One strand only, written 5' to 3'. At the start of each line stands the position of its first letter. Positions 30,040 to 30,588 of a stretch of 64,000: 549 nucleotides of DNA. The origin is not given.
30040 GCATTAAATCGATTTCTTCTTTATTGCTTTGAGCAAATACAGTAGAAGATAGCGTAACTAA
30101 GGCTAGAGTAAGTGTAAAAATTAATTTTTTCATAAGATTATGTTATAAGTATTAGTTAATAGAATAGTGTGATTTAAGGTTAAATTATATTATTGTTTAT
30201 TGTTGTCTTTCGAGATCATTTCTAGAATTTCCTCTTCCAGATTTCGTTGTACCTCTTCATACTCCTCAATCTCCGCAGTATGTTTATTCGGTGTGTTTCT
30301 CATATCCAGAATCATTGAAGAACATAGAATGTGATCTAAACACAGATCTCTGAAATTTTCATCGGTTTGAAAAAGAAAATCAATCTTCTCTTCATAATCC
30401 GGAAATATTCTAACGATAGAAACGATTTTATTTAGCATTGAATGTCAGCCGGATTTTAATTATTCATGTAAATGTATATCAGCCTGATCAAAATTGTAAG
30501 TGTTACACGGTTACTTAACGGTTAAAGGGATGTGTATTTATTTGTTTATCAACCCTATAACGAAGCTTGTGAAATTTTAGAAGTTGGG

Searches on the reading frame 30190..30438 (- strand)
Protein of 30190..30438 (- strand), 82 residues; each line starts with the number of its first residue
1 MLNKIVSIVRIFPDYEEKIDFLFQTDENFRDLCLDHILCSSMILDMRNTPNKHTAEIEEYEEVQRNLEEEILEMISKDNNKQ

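Call 8: search_protein_families(library=pfam, proteins=[window:30190-30438:-], max_evalue=0.1)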
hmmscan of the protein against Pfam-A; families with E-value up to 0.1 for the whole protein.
window:30190-30438:- (82 aa): 0 families

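Call 17: find_homologous_proteins(query=A2, max_evalue=0.001)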
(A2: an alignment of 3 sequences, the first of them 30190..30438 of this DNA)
Query A2 (3 sequences) (82 aa, profile of the alignment): 48 proteins with E <= 0.001 among 63 candidates.
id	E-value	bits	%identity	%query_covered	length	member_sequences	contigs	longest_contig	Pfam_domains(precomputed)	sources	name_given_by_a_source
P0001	3.1e-44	167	100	100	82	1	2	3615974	-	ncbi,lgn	-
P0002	7.4e-43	162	66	98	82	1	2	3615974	-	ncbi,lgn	-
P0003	3.0e-42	160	88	98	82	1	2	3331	-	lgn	-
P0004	1.5e-40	155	76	98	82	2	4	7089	-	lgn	-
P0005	5.2e-40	153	69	95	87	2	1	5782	-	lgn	-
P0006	1.1e-38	149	74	98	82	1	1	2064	-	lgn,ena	-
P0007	3.8e-37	144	69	94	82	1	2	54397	-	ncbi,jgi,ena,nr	ncbi:MAG: hypothetical protein M0Q90_13290 [Bacteroidales bacterium]|nr:hypothetical protein [Bacter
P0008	3.3e-36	141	67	99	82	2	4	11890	-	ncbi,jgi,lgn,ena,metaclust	metaclust:\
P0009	2.9e-35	138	67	93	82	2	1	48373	-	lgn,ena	-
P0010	1.5e-34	136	63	98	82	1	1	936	-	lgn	-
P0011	5.6e-34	134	64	98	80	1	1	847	-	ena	-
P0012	8.9e-34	133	62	99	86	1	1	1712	-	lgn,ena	-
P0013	2.2e-33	132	69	98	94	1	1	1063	-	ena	-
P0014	2.5e-33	132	59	99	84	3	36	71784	-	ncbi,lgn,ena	-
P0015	4.8e-33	131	65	95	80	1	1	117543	-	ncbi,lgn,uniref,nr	ncbi:hypothetical protein [Gelidibacter sp.]|uniref:hypothetical protein n=1 Tax=Gelidibacter sp. Ta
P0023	1.4e-31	126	58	96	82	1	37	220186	-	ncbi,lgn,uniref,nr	ncbi:hypothetical protein [Gelidibacter japonicus]|uniref:hypothetical protein n=1 Tax=Gelidibacter 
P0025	8.1e-31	124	62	96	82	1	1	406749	-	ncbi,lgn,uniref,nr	ncbi:hypothetical protein [Algoriphagus chordae]|uniref:Uncharacterized protein n=1 Tax=Algoriphagus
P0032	1.4e-28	117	56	94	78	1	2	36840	-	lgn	-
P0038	5.8e-28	115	54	98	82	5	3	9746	-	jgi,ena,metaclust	metaclust:\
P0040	2.7e-27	113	56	94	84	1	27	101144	-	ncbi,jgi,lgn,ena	jgi:uncharacterized protein YdcH (DUF465 family)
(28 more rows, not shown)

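Call 18: find_encoding_contigs(protein=P0001, flank=2000, max_places=3)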
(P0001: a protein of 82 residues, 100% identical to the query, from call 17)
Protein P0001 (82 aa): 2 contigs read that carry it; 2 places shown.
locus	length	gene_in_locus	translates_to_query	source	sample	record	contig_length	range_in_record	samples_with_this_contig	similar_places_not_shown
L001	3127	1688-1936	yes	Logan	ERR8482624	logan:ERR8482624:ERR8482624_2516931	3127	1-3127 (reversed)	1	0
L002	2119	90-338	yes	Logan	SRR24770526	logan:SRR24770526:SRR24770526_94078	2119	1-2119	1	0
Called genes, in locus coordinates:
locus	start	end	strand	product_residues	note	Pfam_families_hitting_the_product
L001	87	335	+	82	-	-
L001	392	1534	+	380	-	PF01103:Omp85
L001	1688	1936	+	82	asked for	-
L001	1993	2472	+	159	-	-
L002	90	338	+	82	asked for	-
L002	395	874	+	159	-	-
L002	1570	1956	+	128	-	PF05962:HutD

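Call 19: find_encoding_contigs(protein=P0025, flank=10000, max_places=3)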
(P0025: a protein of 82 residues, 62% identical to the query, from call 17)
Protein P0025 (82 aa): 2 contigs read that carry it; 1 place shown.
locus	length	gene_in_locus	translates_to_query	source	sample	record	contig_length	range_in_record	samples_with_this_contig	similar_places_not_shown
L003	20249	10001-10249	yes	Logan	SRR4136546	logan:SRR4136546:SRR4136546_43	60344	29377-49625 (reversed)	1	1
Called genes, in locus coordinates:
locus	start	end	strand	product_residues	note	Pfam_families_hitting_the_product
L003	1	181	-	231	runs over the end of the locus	PF09335:VTT_dom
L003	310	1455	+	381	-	PF01053:Cys_Met_Meta_PP, PF00155:Aminotran_1_2 (weak)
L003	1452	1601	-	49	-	-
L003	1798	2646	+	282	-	PF00165:HTH_AraC (weak), PF12833:HTH_18, PF02870:Methyltransf_1N (weak), PF01035:DNA_binding_1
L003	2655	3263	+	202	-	PF13532:2OG-FeII_Oxy_2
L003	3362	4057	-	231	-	PF13568:OMP_b-brl_2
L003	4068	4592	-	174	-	PF13441:Gly-zipper_YMGG (weak), PF13436:Gly-zipper_OmpA, PF13488:Gly-zipper_Omp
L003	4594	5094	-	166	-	-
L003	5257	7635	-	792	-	PF00884:Sulfatase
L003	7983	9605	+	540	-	PF00515:TPR_1 (faint), PF13428:TPR_14 (faint), PF07719:TPR_2 (faint), PF13181:TPR_8 (faint), PF13431:TPR_17 (faint), PF14559:TPR_19 (faint)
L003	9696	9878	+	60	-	-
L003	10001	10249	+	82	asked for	-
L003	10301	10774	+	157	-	-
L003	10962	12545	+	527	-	PF06863:DUF1254, PF06742:DUF1214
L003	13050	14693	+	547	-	PF19290:PmbA_TldD_2nd (faint), PF01523:PmbA_TldD_1st, PF19289:PmbA_TldD_3rd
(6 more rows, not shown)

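Call 20: find_encoding_contigs(protein=P0023, flank=10000, max_places=3)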
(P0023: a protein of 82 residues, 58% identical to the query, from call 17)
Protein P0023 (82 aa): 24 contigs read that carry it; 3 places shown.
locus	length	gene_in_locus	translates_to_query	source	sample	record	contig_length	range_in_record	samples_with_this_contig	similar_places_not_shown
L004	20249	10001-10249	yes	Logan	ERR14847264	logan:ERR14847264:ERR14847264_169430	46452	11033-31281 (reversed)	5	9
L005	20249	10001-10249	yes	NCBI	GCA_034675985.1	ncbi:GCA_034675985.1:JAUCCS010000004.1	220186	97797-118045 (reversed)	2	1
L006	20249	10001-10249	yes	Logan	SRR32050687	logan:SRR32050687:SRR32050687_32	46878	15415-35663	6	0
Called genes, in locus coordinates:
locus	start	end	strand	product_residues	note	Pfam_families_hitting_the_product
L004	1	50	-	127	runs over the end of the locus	PF07784:DUF1622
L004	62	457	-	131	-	PF02656:DUF202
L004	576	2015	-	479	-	PF06863:DUF1254, PF06742:DUF1214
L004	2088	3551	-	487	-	PF06863:DUF1254, PF06742:DUF1214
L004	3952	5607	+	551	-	PF13428:TPR_14 (faint), PF00515:TPR_1 (faint), PF07719:TPR_2 (faint), PF13431:TPR_17 (faint), PF14559:TPR_19 (faint)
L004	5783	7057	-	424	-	PF16347:SGSH_C (faint)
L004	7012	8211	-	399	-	PF00884:Sulfatase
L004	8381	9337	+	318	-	-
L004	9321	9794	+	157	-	PF00515:TPR_1 (faint), PF07719:TPR_2 (faint), PF14559:TPR_19 (faint)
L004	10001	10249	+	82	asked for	-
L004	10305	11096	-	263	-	PF00106:adh_short, PF08659:KR, PF23441:SDR (weak), PF13561:adh_short_C2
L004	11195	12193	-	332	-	PF04116:FA_hydroxylase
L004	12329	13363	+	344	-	PF21508:MenC_N (weak), PF13378:MR_MLE_C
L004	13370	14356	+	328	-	PF02517:Rce1-like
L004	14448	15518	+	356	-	PF00501:AMP-binding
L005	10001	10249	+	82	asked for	-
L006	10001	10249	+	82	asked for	-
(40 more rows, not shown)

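Call 51: search_protein_families(library=ncbifam, proteins=[window:30190-30438:-], max_evalue=0.01)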
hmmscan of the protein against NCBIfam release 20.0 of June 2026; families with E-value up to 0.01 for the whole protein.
window:30190-30438:- (82 aa): 0 families

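Call 70: search_solved_structures(query=A4, max_evalue=10, show_alignments=2)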
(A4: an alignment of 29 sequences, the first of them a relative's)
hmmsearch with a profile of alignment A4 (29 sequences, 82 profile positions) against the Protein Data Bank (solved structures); distinct sequences matched with E-value up to 10: 3.
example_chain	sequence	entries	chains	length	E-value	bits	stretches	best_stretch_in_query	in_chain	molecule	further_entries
6nzk_A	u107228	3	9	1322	0.18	15.4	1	11-73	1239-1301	Spike surface glycoprotein | Spike glycoprotein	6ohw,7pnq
7pnm_A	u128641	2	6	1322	0.18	15.4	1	11-73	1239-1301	Spike glycoprotein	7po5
3jcl_A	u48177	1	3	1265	0.44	14.1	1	13-73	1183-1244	Spike glycoprotein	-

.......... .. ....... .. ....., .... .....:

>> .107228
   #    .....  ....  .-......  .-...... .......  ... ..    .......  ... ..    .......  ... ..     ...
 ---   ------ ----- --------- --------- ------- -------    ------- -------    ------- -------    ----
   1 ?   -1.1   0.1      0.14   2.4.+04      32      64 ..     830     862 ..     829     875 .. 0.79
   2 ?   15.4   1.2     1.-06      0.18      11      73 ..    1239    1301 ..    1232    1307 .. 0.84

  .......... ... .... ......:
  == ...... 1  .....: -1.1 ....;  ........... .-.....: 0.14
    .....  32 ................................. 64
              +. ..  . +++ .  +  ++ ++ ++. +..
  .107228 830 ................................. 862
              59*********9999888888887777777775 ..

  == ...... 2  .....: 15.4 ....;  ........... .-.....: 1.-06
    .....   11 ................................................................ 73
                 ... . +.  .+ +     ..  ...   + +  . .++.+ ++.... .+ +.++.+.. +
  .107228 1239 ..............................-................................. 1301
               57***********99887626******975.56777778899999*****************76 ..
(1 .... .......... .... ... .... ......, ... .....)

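Call 71: search_protein_families(library=pfam, alignment_id=A4, max_evalue=10)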
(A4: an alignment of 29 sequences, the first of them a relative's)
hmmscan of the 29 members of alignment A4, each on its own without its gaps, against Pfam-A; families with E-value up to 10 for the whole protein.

A. member 1, P0001 (82 aa): 0 families

B. families by the number of members that match (of 29 scanned): 23 families
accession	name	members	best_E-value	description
PF23054.1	UBA_N4BP1_C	10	0.011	N4BP1, C-terminal UBA domain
PF24480.1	TPGS1_C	5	0.0075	Tubulin polyglutamylase complex subunit 1-like, C-terminal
PF16716.10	BST2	5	0.011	Bone marrow stromal antigen 2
PF20826.3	PHD_5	5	0.012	PhD finger domain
PF02616.19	SMC_ScpA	3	0.0047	Segregation and condensation protein ScpA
PF14595.12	Thioredoxin_9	1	0.0017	Thioredoxin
PF21609.2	Toxofilin-like_dom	1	0.011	Toxofilin-like domain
PF12210.13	Hrs_helical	1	0.02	Hepatocyte growth factor-regulated tyrosine kinase substrate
PF14582.11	Metallophos_3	1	0.03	Metallophosphoesterase, calcineurin superfamily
PF15773.10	DAAP1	1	0.041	Dynein axonemal-associated protein 1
PF11831.13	Myb_Cef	1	0.044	pre-mRNA splicing factor component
PF20849.2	TelK_muzzle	1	0.05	Protelomerase, muzzle domain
PF17832.7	Pre-PUA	1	0.058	Pre-PUA-like domain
PF06936.16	Selenoprotein_S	1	0.065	Selenoprotein S (SelS)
PF17809.6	UPA_2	1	0.078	UPA domain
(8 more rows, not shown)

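Call 72: predict_structure(alignment_id=A4)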
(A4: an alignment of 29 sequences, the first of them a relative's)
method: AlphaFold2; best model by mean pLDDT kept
length: 82 residues; sequences in the alignment: 29
mean_pLDDT: 87.6   pTM: 0.75
mean pLDDT of the five models: 87.6, 87.3, 86.1, 83.5, 77.3
residues with pLDDT >= 90: 61; 70-90: 11; 50-70: 7; < 50: 3
segments of 3 or more residues with pLDDT < 50: 80-82
pLDDT, mean of each block of 10 residues (from residue 1): 75 92 94 95 90 87 96 82 42
secondary structure, 60 per line:
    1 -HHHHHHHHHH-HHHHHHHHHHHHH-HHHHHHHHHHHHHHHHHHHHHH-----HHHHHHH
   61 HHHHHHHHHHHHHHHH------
elements in order: H2-11 H13-25 H27-48 H54-76

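Call 75: fold_search(model_id=the predicted structure, library=pdb)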
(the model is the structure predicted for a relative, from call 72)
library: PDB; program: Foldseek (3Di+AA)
matches with E <= 10: 63; with E <= 0.001: 0
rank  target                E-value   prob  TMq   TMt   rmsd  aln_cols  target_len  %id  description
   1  3lay_D                1.4e+00  0.75  0.54  0.57   9.3        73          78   16  Alpha-Helical barrel formed by the decamer of the zinc resistance-associated protein (STM4172) from Salmonella enteric (released 2010-01-19)
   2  3lay_J                2.0e+00  0.66  0.55  0.55   9.0        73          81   16  Alpha-Helical barrel formed by the decamer of the zinc resistance-associated protein (STM4172) from Salmonella enteric (released 2010-01-19)
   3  4asi_A                2.1e+00  0.18  0.33  0.06   7.5        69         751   19  Crystal structure of human ACACA C-terminal domain (released 2012-08-29)
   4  3lay_F                2.2e+00  0.63  0.55  0.57   9.1        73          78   16  Alpha-Helical barrel formed by the decamer of the zinc resistance-associated protein (STM4172) from Salmonella enteric (released 2010-01-19)
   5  3lay_H                2.2e+00  0.63  0.55  0.56   9.0        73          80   16  Alpha-Helical barrel formed by the decamer of the zinc resistance-associated protein (STM4172) from Salmonella enteric (released 2010-01-19)
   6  4asi_F                2.2e+00  0.16  0.33  0.06   7.5        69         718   19  Crystal structure of human ACACA C-terminal domain (released 2012-08-29)
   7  4asi_E                2.2e+00  0.16  0.33  0.06   7.5        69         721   19  Crystal structure of human ACACA C-terminal domain (released 2012-08-29)
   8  3lay_G                2.5e+00  0.60  0.53  0.57   4.7        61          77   13  Alpha-Helical barrel formed by the decamer of the zinc resistance-associated protein (STM4172) from Salmonella enteric (released 2010-01-19)
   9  3rgu_D                2.5e+00  0.44  0.57  0.55   5.6        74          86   12  Structure of Fap-NRa at pH 5.0 (released 2011-12-28)
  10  4asi_D                2.6e+00  0.25  0.41  0.06   6.8        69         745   19  Crystal structure of human ACACA C-terminal domain (released 2012-08-29)
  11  6jqa_D                2.6e+00  0.08  0.27  0.27  10.1        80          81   22  Crystal structure of phyllogen, a phyllody inducing effector protein of phytoplasma. (released 2019-05-15)
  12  1zhc_MODEL_1_A        2.8e+00  0.54  0.57  0.61   2.6        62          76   21  Solution structure of HP1242 from Helicobacter pylori (released 2005-12-06)
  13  4asi_B                2.8e+00  0.14  0.33  0.06   7.5        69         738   19  Crystal structure of human ACACA C-terminal domain (released 2012-08-29)
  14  4atm                  3.2e+00  0.21  0.52  0.21  18.9        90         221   10  Crystal structure of the BAR domain of human Amphiphysin, isoform 1 at 1.8 Angstrom resolution featuring increased order (released 2012-05-30)
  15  4asi_C                3.2e+00  0.21  0.41  0.06   7.5        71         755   18  Crystal structure of human ACACA C-terminal domain (released 2012-08-29)
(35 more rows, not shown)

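Call 83: find_encoding_contigs(protein=P0040, flank=6000, max_places=1)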
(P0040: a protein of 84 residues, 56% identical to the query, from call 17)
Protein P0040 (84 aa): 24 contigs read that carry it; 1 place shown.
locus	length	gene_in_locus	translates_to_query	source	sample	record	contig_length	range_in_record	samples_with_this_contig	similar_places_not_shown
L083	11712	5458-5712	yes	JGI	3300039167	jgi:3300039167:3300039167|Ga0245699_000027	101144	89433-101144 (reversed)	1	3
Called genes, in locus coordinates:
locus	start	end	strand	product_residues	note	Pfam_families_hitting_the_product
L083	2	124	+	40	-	?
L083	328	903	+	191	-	PF14345:GDYXXLXY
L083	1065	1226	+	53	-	-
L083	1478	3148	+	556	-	PF14559:TPR_19 (faint), PF07719:TPR_2 (faint)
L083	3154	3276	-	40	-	-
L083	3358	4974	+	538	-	PF00515:TPR_1 (faint), PF07719:TPR_2 (faint), PF14559:TPR_19 (faint)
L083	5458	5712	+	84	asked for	-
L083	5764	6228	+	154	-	-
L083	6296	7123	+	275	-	-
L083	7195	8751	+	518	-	PF06863:DUF1254, PF06742:DUF1214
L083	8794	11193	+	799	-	PF00884:Sulfatase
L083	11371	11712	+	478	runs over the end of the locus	PF06863:DUF1254, PF06742:DUF1214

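Call 84: find_encoding_contigs(protein=P0014, flank=6000, max_places=1)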
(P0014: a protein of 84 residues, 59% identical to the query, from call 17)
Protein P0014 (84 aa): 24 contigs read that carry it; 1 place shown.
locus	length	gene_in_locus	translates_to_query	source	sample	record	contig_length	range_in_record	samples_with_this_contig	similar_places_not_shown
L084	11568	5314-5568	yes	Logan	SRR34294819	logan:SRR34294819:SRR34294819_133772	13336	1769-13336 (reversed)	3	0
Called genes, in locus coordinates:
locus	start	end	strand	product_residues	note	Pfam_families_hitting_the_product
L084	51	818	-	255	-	-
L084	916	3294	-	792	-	PF00884:Sulfatase, PF16347:SGSH_C (faint)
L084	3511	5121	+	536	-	PF13428:TPR_14 (faint), PF13432:TPR_16 (faint), PF14559:TPR_19 (faint), PF00515:TPR_1 (faint), PF07719:TPR_2 (faint), PF13181:TPR_8 (faint), PF13431:TPR_17 (faint)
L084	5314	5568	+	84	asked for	-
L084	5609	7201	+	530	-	PF06863:DUF1254, PF06742:DUF1214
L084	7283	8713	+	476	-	PF06863:DUF1254, PF06742:DUF1214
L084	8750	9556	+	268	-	-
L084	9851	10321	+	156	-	-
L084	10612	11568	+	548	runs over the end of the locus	PF00342:PGI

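Call 85: find_encoding_contigs(protein=P0032, flank=6000, max_places=1)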
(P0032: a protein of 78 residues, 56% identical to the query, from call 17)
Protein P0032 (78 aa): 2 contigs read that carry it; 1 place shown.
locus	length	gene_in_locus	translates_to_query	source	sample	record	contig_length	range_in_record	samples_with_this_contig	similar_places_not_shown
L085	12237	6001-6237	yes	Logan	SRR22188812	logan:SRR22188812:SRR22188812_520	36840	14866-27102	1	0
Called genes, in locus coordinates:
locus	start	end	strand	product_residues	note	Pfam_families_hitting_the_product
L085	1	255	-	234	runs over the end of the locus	PF13568:OMP_b-brl_2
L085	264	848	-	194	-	PF13436:Gly-zipper_OmpA, PF13441:Gly-zipper_YMGG, PF13488:Gly-zipper_Omp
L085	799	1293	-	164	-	-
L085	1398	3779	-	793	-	PF00884:Sulfatase, PF16347:SGSH_C (faint)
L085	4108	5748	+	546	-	PF13431:TPR_17 (faint), PF00515:TPR_1 (faint), PF07719:TPR_2 (faint), PF14559:TPR_19 (faint)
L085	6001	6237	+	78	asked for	-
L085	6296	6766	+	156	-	-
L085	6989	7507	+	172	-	-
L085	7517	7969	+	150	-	PF03350:UPF0114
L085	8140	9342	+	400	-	PF00149:Metallophos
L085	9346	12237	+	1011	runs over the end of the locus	PF13476:AAA_23, PF13555:AAA_29 (weak), PF13558:SbcC_Walker_B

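Call 86: find_encoding_contigs(protein=P0038, flank=6000, max_places=1)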
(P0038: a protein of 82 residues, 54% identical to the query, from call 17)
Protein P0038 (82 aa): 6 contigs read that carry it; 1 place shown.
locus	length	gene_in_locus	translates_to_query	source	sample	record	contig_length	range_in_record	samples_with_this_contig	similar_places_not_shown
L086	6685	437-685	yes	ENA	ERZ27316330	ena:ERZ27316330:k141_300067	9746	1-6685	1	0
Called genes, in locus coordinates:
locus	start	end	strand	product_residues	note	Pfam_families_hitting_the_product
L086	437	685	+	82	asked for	-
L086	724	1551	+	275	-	-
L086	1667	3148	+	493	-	PF06863:DUF1254, PF06742:DUF1214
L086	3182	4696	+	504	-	PF06863:DUF1254, PF06742:DUF1214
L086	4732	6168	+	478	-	PF06863:DUF1254, PF06742:DUF1214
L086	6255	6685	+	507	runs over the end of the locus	PF06863:DUF1254, PF06742:DUF1214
